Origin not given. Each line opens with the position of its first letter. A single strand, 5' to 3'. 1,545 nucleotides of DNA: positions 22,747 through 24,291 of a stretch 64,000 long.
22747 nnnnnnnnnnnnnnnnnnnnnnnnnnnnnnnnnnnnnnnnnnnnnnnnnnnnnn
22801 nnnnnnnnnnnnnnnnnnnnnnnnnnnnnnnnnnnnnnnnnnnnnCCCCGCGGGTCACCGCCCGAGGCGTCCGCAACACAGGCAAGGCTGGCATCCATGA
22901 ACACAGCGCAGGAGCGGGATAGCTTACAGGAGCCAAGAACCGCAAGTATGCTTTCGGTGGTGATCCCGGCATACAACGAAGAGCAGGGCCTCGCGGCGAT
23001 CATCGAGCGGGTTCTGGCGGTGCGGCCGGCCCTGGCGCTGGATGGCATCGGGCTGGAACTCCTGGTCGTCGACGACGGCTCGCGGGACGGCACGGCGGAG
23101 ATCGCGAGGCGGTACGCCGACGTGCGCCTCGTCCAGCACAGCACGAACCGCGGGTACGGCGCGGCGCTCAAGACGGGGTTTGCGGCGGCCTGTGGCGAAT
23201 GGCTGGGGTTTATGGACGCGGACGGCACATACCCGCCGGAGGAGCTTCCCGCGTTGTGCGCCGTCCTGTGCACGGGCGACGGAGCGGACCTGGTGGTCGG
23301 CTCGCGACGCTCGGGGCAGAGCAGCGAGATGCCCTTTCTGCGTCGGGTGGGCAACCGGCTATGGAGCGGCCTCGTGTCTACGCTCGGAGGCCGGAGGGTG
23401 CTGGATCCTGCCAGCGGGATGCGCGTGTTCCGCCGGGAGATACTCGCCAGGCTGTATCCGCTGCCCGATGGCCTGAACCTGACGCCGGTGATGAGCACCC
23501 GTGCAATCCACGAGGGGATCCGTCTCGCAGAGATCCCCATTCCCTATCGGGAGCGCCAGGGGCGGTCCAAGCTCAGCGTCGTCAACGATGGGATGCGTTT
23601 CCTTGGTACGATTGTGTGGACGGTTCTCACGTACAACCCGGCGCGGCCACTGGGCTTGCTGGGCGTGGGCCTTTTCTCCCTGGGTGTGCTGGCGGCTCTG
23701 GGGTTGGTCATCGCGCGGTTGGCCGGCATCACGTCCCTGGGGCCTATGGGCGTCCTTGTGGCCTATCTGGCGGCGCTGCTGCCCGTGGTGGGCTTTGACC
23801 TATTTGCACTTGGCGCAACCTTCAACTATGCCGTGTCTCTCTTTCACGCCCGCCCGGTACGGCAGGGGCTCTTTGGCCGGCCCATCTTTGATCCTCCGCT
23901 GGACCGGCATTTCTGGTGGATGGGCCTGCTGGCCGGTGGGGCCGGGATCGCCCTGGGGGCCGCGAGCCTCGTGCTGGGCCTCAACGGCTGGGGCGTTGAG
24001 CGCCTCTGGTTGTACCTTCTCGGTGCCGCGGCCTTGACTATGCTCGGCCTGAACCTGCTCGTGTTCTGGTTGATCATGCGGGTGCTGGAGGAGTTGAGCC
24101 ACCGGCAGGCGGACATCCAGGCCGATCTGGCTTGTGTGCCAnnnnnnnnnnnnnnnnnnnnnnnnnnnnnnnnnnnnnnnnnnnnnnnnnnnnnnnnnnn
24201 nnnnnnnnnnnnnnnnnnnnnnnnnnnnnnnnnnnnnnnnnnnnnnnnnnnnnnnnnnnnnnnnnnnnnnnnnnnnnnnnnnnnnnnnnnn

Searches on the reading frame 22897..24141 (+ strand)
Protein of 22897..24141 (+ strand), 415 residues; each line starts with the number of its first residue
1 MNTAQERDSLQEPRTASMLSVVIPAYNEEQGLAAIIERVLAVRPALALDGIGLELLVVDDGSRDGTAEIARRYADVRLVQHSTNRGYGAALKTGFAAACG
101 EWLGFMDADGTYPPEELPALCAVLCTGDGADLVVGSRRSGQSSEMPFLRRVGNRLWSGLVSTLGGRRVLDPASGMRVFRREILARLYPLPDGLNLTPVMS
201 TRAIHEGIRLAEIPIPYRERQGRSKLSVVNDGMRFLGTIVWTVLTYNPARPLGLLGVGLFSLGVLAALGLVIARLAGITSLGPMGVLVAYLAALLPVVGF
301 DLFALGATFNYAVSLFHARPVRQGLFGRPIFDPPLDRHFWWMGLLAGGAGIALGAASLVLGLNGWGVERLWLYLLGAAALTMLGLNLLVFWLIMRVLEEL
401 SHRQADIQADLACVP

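Call 3: search_protein_families(library=pfam, proteins=[window:22897-24141:+], max_evalue=0.01)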
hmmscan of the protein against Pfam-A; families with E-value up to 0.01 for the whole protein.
window:22897-24141:+ (415 aa): 4 families
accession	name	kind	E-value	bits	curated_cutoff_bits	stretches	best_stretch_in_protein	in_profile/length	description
PF00535.33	Glycos_transf_2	-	1.9e-33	116.2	23.3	1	20-185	1-166/168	Glycosyl transferase family 2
PF13641.12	Glyco_tranf_2_3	-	9.4e-10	39.3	27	1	19-145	3-131/230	Glycosyltransferase like family 2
PF10111.15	Glyco_tranf_2_2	-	1.1e-05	25.5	27.3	1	20-121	1-103/276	Glycosyltransferase like family 2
PF13704.12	Glyco_tranf_2_4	-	0.00012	22.9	27.5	1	54-109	21-81/98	Glycosyl transferase family 2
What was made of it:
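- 22897..24144 (+): GT2 glycosyltransferase with a C-terminal membrane region. It resembles polyprenyl-phosphate sugar synthases (AglJ, ArnC, DPM1-like). Pfam Glycos_transf_2, E 1.9e-33 (call 3).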

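Call 4: search_protein_families(library=ncbifam, proteins=[window:22897-24141:+], max_evalue=0.01)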
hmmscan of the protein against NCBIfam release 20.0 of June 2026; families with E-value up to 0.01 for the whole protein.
window:22897-24141:+ (415 aa): 20 families
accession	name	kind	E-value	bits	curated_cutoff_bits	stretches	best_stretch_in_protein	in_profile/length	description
TIGR04182.1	glyco_TIGR04182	equivalog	5e-36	124.6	325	1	20-311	3-281/293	S-layer glycoprotein N-glycosyltransferase AglJ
NF041391.1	DPhHxTase_Halo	equivalog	5e-31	107.4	375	1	25-241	3-207/213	dolichyl-phosphate hexose transferase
NF007986.1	PRK10714.1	equivalog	2.4e-26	92.5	529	1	18-316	7-297/316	undecaprenyl-phosphate 4-deoxy-4-formamido-L-arabinose transferase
NF058614.1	PPMAGASynPpgS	equivalog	9e-18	64.5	370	1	21-215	4-194/226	polyprenyl-phospho-N-acetylgalactosaminyl synthase PpgS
TIGR04283.1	glyco_like_mftF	equivalog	1.5e-15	57.4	182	1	19-124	1-97/221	TIGR04283 family arsenosugar biosynthesis glycosyltransferase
NF047588.1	GlcsyltransPgfSStrep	equivalog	7.6e-15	54.9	500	1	19-279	3-253/308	glycosyltransferase PgfS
TIGR03965.1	mycofact_glyco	equivalog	1.6e-13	50.3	280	1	11-127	69-182/467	mycofactocin biosynthesis glycosyltransferase MftF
NF007482.0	PRK10073.1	equivalog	3.2e-13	49.4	423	1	16-120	5-106/334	glycosyltransferase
NF010496.0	PRK13915.1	equivalog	8.8e-13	48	262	1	8-135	22-153/307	glucosyl-3-phosphoglycerate synthase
TIGR03937.1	PgaC_IcaA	equivalog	1.5e-11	43.9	422.3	1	7-110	35-136/407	poly-beta-1,6-N-acetyl-D-glucosamine synthase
NF041875.1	EPS_EpsD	equivalog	1.5e-09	37.7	370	1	19-146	1-126/325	exopolysaccharide biosynthesis glycosyltransferase EpsD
NF038302.1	EPS_HpsE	equivalog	3.8e-09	36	300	1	19-110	3-97/307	hormogonium polysaccharide biosynthesis glycosyltransferase HpsE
NF047683.1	TeichurnBiosyTuaG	equivalog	4.9e-07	29.6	400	1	16-117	5-104/252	teichuronic acid biosynthesis protein TuaG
NF041865.1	EpsU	equivalog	2.4e-06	26.8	700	1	17-108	39-125/394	exopolysaccharide biosynthesis GT2 family glycosyltransferase EpsU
TIGR03469.1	HpnB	hypoth_equivalog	1.2e-05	24.6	379.25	1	14-76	41-98/386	hopene-associated glycosyltransferase HpnB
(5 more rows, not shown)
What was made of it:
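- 22897..24144 (+): NCBIfam partial matches to AglJ and dolichyl-phosphate hexose transferase, both below cut-off (call 4).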
